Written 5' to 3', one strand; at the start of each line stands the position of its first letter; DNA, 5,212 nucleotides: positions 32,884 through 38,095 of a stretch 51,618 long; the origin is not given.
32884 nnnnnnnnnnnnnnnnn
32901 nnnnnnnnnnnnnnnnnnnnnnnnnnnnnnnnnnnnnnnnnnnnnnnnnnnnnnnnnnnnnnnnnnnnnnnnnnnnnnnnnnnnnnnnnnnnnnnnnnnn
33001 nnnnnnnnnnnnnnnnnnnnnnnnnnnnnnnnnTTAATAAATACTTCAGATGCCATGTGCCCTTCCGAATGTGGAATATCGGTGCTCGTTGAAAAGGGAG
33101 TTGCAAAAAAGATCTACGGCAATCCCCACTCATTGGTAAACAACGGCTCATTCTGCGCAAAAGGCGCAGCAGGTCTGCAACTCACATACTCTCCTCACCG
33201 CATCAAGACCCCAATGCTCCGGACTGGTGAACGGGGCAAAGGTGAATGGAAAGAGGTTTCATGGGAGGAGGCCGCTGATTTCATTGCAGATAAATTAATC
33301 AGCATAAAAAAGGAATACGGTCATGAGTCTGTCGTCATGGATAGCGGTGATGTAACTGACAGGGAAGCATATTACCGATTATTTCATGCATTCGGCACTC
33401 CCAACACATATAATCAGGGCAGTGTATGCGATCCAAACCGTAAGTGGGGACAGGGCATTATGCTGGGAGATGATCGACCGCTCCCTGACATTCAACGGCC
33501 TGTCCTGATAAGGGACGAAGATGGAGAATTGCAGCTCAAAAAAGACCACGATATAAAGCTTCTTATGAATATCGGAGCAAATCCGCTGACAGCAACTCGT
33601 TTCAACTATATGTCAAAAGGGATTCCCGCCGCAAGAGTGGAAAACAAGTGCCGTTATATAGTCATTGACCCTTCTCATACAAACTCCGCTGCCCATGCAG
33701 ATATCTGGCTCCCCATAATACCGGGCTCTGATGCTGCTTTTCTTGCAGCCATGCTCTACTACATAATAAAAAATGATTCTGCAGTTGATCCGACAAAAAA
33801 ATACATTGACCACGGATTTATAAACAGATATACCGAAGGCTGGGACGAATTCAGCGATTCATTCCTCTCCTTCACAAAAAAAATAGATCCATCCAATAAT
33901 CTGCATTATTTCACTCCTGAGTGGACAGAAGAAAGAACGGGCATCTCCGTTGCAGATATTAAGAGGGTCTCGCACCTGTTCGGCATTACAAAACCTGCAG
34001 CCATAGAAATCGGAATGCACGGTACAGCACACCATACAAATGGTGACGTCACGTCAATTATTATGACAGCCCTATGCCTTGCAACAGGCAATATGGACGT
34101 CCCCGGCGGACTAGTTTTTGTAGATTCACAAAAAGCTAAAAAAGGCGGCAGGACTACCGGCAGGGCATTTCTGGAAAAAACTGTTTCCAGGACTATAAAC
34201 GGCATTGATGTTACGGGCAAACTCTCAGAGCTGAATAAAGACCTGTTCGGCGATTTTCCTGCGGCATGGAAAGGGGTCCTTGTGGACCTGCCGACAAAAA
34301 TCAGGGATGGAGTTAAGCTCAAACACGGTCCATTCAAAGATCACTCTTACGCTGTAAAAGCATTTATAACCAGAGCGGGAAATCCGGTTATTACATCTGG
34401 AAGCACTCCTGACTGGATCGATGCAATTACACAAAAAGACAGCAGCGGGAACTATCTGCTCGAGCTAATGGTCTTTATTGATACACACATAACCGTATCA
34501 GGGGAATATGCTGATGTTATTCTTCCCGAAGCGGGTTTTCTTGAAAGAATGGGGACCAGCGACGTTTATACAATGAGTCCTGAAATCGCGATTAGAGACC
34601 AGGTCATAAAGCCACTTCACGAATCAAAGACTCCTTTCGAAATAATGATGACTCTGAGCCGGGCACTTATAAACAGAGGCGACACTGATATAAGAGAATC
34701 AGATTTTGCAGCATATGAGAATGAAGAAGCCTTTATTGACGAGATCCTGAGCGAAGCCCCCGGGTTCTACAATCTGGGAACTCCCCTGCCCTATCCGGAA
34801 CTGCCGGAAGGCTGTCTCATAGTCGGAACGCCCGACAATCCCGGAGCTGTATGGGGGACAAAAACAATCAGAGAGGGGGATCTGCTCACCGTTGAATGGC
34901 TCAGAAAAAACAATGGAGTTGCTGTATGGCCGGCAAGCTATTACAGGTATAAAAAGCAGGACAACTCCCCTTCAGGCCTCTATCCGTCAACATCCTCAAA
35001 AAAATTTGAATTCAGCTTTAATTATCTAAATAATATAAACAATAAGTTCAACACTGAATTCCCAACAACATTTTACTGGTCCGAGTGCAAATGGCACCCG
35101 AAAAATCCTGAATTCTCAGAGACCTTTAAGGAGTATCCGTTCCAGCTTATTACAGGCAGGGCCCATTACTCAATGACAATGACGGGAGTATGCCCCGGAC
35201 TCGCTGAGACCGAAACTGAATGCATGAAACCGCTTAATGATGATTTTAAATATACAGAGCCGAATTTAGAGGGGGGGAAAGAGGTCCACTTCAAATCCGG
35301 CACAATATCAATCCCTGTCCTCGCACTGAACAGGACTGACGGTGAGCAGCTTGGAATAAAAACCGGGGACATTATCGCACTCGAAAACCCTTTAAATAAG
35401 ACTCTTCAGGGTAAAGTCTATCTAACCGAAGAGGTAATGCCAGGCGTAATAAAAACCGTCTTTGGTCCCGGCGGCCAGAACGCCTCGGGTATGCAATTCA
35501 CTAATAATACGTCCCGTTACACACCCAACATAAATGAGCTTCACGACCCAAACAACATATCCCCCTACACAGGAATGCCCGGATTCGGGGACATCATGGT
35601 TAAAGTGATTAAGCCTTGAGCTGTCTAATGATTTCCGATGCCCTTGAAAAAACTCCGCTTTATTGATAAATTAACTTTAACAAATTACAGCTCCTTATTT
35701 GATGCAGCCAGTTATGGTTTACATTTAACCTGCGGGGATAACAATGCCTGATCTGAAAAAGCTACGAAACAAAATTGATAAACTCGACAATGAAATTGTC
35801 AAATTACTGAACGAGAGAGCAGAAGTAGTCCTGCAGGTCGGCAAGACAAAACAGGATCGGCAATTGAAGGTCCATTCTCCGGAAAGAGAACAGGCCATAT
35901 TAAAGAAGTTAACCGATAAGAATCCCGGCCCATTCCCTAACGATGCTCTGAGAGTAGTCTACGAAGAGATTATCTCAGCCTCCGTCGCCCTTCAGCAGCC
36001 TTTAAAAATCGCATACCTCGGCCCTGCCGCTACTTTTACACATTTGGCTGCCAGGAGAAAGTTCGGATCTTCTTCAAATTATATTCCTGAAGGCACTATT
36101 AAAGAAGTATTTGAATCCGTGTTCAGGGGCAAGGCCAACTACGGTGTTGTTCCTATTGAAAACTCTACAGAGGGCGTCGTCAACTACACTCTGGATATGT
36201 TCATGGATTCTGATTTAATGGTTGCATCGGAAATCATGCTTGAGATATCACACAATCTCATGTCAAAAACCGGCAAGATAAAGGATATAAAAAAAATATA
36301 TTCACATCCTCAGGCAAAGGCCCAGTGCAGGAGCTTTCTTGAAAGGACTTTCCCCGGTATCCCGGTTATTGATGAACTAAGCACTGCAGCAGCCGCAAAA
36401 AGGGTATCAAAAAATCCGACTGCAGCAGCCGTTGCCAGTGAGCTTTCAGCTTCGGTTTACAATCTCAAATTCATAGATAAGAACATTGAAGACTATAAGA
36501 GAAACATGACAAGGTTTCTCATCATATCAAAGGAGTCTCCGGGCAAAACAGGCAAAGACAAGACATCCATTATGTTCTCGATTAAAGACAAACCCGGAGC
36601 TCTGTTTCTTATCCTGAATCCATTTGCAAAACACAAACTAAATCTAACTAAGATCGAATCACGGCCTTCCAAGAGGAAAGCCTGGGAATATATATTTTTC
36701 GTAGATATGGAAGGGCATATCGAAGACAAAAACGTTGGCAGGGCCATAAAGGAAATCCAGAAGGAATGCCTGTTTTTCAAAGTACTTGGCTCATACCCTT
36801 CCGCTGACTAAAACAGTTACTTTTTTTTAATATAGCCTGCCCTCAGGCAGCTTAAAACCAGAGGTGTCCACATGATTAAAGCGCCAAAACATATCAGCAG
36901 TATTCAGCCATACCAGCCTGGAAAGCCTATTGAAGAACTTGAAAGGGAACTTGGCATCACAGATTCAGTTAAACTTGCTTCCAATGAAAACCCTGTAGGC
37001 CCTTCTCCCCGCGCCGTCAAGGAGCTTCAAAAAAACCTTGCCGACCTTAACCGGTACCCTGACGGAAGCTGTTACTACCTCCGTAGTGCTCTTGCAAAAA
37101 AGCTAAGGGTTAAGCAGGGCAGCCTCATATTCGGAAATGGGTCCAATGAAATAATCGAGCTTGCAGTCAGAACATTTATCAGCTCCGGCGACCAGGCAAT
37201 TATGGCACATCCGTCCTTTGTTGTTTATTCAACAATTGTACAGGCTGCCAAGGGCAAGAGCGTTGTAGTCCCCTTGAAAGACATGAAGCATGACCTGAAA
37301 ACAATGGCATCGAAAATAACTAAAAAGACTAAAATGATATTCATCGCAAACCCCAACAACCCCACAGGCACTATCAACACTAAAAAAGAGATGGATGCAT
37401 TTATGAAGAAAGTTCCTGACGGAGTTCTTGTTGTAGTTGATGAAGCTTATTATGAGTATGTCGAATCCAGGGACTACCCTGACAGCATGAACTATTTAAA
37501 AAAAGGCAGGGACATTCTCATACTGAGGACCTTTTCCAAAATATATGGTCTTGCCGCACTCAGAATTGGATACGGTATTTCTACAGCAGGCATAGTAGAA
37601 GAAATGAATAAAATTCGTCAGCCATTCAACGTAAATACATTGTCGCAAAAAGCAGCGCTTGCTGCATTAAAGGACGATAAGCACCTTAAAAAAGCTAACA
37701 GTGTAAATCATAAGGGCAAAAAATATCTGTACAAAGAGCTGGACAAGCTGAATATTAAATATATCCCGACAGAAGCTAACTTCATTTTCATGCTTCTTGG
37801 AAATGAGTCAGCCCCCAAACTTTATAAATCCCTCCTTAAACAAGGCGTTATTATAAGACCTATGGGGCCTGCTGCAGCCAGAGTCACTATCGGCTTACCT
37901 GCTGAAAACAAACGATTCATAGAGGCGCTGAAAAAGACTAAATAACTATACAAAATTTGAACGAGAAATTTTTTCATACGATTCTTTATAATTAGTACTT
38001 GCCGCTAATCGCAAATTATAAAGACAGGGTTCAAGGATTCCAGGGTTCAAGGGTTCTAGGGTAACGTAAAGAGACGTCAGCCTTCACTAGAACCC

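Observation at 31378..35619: ArsR / rhodanese / single-chain FeS-plus-molybdopterin oxidoreductase with no Tat signal or membrane subunit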

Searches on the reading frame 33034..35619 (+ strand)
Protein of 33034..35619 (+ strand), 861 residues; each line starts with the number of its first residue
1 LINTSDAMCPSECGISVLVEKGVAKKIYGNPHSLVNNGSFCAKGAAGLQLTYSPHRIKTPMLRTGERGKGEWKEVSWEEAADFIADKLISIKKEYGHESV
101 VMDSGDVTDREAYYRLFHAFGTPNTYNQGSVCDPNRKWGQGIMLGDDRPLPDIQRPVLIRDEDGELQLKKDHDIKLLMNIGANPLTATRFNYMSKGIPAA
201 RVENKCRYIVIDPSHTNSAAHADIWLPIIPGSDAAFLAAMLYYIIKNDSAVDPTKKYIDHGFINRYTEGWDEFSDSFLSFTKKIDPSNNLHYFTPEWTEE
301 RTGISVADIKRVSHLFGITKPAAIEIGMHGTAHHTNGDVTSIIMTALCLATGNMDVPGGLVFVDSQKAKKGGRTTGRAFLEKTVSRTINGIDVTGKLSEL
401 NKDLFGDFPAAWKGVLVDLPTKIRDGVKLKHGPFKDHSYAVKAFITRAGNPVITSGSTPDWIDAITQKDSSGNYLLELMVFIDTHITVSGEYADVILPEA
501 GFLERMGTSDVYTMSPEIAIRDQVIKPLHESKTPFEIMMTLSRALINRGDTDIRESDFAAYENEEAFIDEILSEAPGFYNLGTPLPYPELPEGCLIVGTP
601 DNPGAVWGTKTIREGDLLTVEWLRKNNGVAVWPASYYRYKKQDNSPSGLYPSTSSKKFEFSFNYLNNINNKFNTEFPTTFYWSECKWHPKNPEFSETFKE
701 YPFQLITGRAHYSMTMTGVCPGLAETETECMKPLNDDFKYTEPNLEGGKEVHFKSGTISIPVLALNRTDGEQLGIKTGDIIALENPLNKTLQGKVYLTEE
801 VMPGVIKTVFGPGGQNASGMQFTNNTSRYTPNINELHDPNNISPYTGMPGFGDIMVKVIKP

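Call 55: search_dna_similar(query=window:33034-35619:+, collection=plasmids, mode=protein, max_evalue=1e-10, max_rows=60, rows=best)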
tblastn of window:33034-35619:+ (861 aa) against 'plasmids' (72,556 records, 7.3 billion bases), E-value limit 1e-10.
Records with a match: 501; places in all: 597; records where one place covers at least 80% of the query: 1.
Best place of each record, by identity: <60% 501.
By first word of the organism name: Pantoea 69; Escherichia 47; Pseudosulfitobacter 47; Azospirillum 32; Sinorhizobium 24; Deinococcus 18; Sulfitobacter 14; Paraburkholderia 9; Haloarcula 9; Vibrio 8; and 102 more.
By predicted mobility (MOB-suite, as given by PLSDB): non-mobilizable 390; mobilizable 78; conjugative 33.
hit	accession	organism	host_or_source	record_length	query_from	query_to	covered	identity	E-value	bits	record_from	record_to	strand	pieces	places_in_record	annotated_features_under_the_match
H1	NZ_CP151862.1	Citrobacter freundii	-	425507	9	729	84%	24.7%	6e-22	110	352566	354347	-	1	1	fdhF: formate dehydrogenase subunit alpha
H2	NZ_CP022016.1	Salmonella enterica subsp. enterica serovar India str. ...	-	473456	8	606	70%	27.5%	1e-43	180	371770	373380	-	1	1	phsA: thiosulfate reductase PhsA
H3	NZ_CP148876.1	Salmonella enterica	Homo sapiens,single cell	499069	8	606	70%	27.4%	7e-43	177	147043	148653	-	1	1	phsA: thiosulfate reductase PhsA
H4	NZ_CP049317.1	Caballeronia sp. SBC2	whole organism,soil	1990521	9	569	65%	28.2%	2e-35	153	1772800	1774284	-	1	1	none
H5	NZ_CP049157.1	Caballeronia sp. SBC1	whole organism,soil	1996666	9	569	65%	28.2%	2e-35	153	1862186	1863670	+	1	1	none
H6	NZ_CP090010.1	Desulfobaculum bizertense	cell culture,rust layer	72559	9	604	69%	26.3%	3e-29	134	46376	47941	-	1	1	fdhF: formate dehydrogenase subunit alpha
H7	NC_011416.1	Escherichia coli SE11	-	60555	8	545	62%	28.6%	3e-44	182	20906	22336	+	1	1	phsA: thiosulfate reductase PhsA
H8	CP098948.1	Escherichia coli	culture,Pooled faeces sample collected ...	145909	8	545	62%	28.6%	3e-44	182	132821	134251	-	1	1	phsA: thiosulfate reductase PhsA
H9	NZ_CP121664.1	Rhizobium sp. CB3090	Gliricidia sp.,cell culture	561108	9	575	66%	26.6%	3e-31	140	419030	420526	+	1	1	molybdopterin-dependent oxidoreductase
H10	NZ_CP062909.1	Escherichia coli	Sus scrofa domesticus,feces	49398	8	545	62%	27.8%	5e-45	184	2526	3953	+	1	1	phsA: thiosulfate reductase PhsA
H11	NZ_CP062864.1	Escherichia coli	Sus scrofa domesticus,feces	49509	8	545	62%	27.8%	5e-45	184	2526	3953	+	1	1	phsA: thiosulfate reductase PhsA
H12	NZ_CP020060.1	Escherichia coli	-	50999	8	545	62%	27.8%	5e-45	184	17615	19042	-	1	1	phsA: thiosulfate reductase PhsA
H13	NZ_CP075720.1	Escherichia coli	Sus scrofa,water sample,wastewater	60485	8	545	62%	27.8%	5e-45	184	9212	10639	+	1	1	phsA: thiosulfate reductase PhsA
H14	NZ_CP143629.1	Escherichia coli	swine,Fece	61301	8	545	62%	27.8%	5e-45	184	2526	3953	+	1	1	phsA: thiosulfate reductase PhsA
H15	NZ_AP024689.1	Escherichia coli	Homo sapiens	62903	8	545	62%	27.8%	5e-45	184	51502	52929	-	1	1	phsA: thiosulfate reductase PhsA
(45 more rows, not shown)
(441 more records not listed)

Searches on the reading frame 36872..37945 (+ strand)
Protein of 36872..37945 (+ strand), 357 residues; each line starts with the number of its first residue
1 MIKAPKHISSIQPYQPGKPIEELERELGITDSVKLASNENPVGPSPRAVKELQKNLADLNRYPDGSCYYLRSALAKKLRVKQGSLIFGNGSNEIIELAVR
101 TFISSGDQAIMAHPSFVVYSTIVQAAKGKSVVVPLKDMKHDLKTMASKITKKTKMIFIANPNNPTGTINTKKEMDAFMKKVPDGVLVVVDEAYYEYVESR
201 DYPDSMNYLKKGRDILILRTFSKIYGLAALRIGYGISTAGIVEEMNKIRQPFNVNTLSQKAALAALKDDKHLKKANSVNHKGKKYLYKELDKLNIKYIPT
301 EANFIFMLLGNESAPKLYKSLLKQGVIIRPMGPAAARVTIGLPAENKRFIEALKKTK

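Call 14: search_protein_families(library=pfam, proteins=[window:36872-37945:+], max_evalue=0.001)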
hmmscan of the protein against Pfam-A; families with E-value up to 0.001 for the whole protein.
window:36872-37945:+ (357 aa): 5 families
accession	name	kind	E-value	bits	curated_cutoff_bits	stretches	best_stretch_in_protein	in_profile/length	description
PF00155.27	Aminotran_1_2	-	3.2e-63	214.5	19.7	1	31-353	2-361/361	Aminotransferase class I and II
PF00266.25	Aminotran_5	-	4e-09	36.3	21.5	1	71-192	49-177/371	Aminotransferase class-V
PF01053.26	Cys_Met_Meta_PP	-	2.4e-07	30.1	27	1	78-193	64-176/381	Cys/Met metabolism PLP-dependent enzyme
PF04864.19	Alliinase_C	-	0.00017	21.1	22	1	82-239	66-210/363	Allinase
PF06838.17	Met_gamma_lyase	-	0.00023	20.3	24.2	1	133-201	135-208/405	Methionine gamma-lyase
